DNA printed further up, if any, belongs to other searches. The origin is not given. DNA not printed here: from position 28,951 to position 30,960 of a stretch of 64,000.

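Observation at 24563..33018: Unconventional restriction-like defence cassette: XRE HTH, PLD::SNF2 fusion, KilA-N and a 1305-aa Eco57I-type m6A methyltransferase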

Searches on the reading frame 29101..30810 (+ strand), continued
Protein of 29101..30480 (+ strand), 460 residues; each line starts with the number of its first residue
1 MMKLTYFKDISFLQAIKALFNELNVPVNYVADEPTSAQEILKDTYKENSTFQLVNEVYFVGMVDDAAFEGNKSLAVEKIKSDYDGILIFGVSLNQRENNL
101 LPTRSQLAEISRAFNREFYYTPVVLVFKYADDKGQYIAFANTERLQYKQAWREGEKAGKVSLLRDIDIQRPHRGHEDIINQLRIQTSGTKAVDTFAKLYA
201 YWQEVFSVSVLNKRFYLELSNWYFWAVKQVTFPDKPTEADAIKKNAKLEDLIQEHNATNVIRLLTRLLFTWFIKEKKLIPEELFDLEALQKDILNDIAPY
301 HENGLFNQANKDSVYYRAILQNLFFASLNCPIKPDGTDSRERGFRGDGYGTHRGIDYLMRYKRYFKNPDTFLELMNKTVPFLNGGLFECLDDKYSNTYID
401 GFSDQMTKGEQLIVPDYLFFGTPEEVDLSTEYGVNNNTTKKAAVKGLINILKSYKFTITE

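Call 105: search_protein_families(library=pfam, proteins=[L109:951-2396:+, L109:2449-3495:+, L089:4920-5633:+, L089:2770-3627:-, L089:3933-4763:-, L113:4446-6512:+, L111:5295-6710:+, L093:6178-6540:+, L093:5830-6156:+], max_evalue=0.001)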
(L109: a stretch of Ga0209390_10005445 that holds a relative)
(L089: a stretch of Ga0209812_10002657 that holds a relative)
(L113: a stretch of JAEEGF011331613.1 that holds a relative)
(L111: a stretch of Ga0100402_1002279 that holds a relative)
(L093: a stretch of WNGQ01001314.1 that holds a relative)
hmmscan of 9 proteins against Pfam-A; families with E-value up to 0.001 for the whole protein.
L109:951-2396:+ (481 aa): 3 families
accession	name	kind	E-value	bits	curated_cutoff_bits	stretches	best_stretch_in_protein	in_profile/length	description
PF21247.3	Fic-like_C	-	7.6e-21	74.2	27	1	407-469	2-64/64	Filamentation induced by cAMP protein Fic-like, C-terminal domain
PF13749.12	HATPase_c_4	-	5.8e-20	71.5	26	1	280-363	3-87/89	Putative ATP-dependent DNA helicase recG C-terminal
PF04326.19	SLFN_AlbA_2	-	1.5e-11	45.3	25.3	1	5-110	1-117/118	Schlafen, AlbA_2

L109:2449-3495:+ (348 aa): 2 families
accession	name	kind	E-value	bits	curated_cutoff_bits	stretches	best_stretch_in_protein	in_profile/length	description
PF06250.17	YhcG_C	-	7.9e-58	195.2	32.5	1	179-333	2-156/157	YhcG PDDEXK nuclease domain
PF17761.7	DUF1016_N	-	2.4e-42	144.7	32.8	1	21-154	2-137/137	DUF1016 N-terminal domain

L089:4920-5633:+ (237 aa): 1 family
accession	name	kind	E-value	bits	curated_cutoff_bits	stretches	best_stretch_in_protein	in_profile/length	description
PF01427.22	Peptidase_M15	-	3.1e-40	138.5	27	1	42-220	15-189/199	D-ala-D-ala dipeptidase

L089:2770-3627:- (285 aa): 13 families
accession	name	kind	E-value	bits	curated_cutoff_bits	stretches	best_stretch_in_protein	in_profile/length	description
PF08241.18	Methyltransf_11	-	1e-27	97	21.2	1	82-180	1-95/95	Methyltransferase domain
PF13649.12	Methyltransf_25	-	2.2e-24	86.4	27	1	81-176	1-97/97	Methyltransferase domain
PF13847.12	Methyltransf_31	-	1.5e-21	77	27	1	76-218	2-129/145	Methyltransferase domain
PF01209.24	Ubie_methyltran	-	1.4e-17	64.2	20.1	1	68-187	38-158/233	ubiE/COQ5 methyltransferase family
PF08242.18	Methyltransf_12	-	6.4e-17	62.5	30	1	82-178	1-98/98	Methyltransferase domain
PF13489.12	Methyltransf_23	-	3.7e-10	40.2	27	1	75-230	20-160/164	Methyltransferase domain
PF02353.26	CMAS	-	1.2e-09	38.3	27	1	63-180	48-164/273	Mycolic acid cyclopropane synthetase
PF05175.20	MTS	-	4.8e-08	33.3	23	1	78-180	32-138/170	Methyltransferase small domain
PF05148.21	Methyltransf_8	-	4.1e-05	24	27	1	132-186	109-162/219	Hypothetical methyltransferase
PF03141.22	Methyltransf_29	-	0.00037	19.7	23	1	77-178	117-215/506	Putative S-adenosyl-L-methionine-dependent methyltransferase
PF00891.24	Methyltransf_2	-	0.00045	20.1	22.3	1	78-187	63-171/210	O-methyltransferase domain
PF01170.24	UPF0020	-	0.00053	20.2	22.3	0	98-150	74-126/197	RMKL-like, methyltransferase domain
PF02390.23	Methyltransf_4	-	0.00058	19.8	24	0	81-139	5-63/173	Putative methyltransferase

L089:3933-4763:- (276 aa): 13 families
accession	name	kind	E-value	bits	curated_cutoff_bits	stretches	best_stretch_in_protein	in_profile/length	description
PF08241.18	Methyltransf_11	-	4.4e-28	98.2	21.2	1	76-174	1-95/95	Methyltransferase domain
PF13649.12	Methyltransf_25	-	9.5e-25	87.6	27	1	75-170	1-97/97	Methyltransferase domain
PF13847.12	Methyltransf_31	-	6e-22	78.3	27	1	70-178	2-113/145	Methyltransferase domain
PF01209.24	Ubie_methyltran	-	6e-18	65.5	20.1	1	62-179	38-156/233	ubiE/COQ5 methyltransferase family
PF08242.18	Methyltransf_12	-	1.1e-16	61.8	30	1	76-172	1-98/98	Methyltransferase domain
PF02353.26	CMAS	-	9.5e-11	41.9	27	1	57-174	48-164/273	Mycolic acid cyclopropane synthetase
PF13489.12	Methyltransf_23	-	1.2e-10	41.8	27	1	65-223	15-159/164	Methyltransferase domain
PF05175.20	MTS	-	5.8e-09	36.2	23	1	73-175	33-139/170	Methyltransferase small domain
PF00891.24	Methyltransf_2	-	1.7e-05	24.7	22.3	1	15-179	4-169/210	O-methyltransferase domain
PF05148.21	Methyltransf_8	-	4.5e-05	23.9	27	1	125-178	108-160/219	Hypothetical methyltransferase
PF02390.23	Methyltransf_4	-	7.4e-05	22.7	24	1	75-133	5-63/173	Putative methyltransferase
PF03141.22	Methyltransf_29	-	0.00017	20.8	23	1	73-172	119-215/506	Putative S-adenosyl-L-methionine-dependent methyltransferase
PF07021.18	MetW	-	0.0002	21.5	21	1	70-165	12-101/193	Methionine biosynthesis protein MetW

L113:4446-6512:+ (688 aa): 2 families
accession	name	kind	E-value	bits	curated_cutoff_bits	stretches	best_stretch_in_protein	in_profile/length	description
PF13749.12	HATPase_c_4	-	1.3e-16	60.8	26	1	325-407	2-86/89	Putative ATP-dependent DNA helicase recG C-terminal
PF04326.19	SLFN_AlbA_2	-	3.7e-12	47.2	25.3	1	24-144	13-117/118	Schlafen, AlbA_2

L111:5295-6710:+ (471 aa): 4 families
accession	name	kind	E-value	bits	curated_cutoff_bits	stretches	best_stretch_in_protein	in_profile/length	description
PF04326.19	SLFN_AlbA_2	-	9.2e-15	55.7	25.3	1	22-139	1-117/118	Schlafen, AlbA_2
PF13749.12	HATPase_c_4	-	4e-14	52.8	26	1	295-360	5-72/89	Putative ATP-dependent DNA helicase recG C-terminal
PF13412.12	HTH_24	-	2.6e-06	27.3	21.9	1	411-450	7-46/48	Winged helix-turn-helix DNA-binding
PF08279.18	HTH_11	-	3.7e-05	23.9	25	1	411-449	4-43/55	HTH domain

L093:6178-6540:+ (120 aa): 8 families
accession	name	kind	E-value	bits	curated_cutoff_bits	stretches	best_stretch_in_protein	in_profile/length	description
PF13560.12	HTH_31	-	9.7e-11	42.3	27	1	33-88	3-58/64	Helix-turn-helix domain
PF01381.28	HTH_3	-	6.6e-10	39.3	23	1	36-85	1-49/55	Helix-turn-helix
PF13744.12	HTH_37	-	5.7e-08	32.9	27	1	33-91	20-78/80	Helix-turn-helix domain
PF12844.13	HTH_19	-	1.5e-07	31.7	30.2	1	36-85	4-52/64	Helix-turn-helix domain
PF13443.12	HTH_26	-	3.2e-05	24.5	22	1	39-87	5-53/63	Cro/C1-type HTH DNA-binding domain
PF13413.12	HTH_25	-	4.5e-05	23.6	24.6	1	35-84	1-55/62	Helix-turn-helix domain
PF12802.13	MarR_2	-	0.00035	21.1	27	1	34-64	9-40/61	MarR family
PF13412.12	HTH_24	-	0.00083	19.3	21.9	0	36-63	9-36/48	Winged helix-turn-helix DNA-binding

L093:5830-6156:+ (108 aa): 0 families

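Call 117: fold_search(model_id=the predicted structure, library=viral)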
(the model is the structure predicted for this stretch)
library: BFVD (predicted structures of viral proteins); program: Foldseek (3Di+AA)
matches with E <= 10: 350; with E <= 0.001: 0
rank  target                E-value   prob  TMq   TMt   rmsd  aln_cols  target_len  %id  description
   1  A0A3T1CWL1            3.0e-02  0.13  0.08  0.10  20.1       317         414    8  YqaJ viral recombinase [Acanthamoeba castellanii medusavirus J1]
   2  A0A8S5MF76            6.4e-02  0.60  0.12  0.08  15.3       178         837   16  Tail protein [Siphoviridae sp. ctYh54]
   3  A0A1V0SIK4            7.9e-02  0.18  0.09  0.08  20.0       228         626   11  Uncharacterized protein [Klosneuvirus KNV1]
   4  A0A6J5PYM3            1.0e-01  0.21  0.12  0.17  10.9       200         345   11  Uncharacterized protein [uncultured Caudovirales phage]
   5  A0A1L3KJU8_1          1.5e-01  0.04  0.09  0.05  33.6       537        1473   13  (no name in the UniProt tables at hand)
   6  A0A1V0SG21            2.5e-01  0.20  0.09  0.09  19.7       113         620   12  Collagen triple helix repeat motif-containing protein [Hokovirus HKV1]
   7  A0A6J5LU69            2.8e-01  0.15  0.08  0.25  13.2       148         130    8  Uncharacterized protein [uncultured Caudovirales phage]
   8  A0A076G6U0            3.0e-01  0.21  0.09  0.14  12.1       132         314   11  Exopolyphosphatase [Bacillus phage Bobb]
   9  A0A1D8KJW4            3.5e-01  0.28  0.08  0.25  10.4        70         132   11  Uncharacterized protein [Synechococcus phage S-CAM3]
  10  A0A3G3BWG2            4.0e-01  0.08  0.07  0.17  23.3       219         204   10  (no name in the UniProt tables at hand)
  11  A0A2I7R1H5            4.7e-01  0.21  0.13  0.33  10.0       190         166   13  (no name in the UniProt tables at hand)
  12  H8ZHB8                4.7e-01  0.16  0.07  0.14  15.2        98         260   13  VP3 (Fragment) [Middle Point orbivirus]
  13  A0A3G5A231            4.7e-01  0.16  0.09  0.11   7.1        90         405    7  Disease resistance R13L4/SHOC-2-like LRR domain-containing protein [Harvfovirus sp.]
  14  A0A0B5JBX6            4.9e-01  0.08  0.09  0.09  12.6       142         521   14  Protein kinase domain-containing protein [Pandoravirus inopinatum]
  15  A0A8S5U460            6.4e-01  0.07  0.08  0.18  18.9       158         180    9  Uncharacterized protein [Siphoviridae sp. ct6GI21]
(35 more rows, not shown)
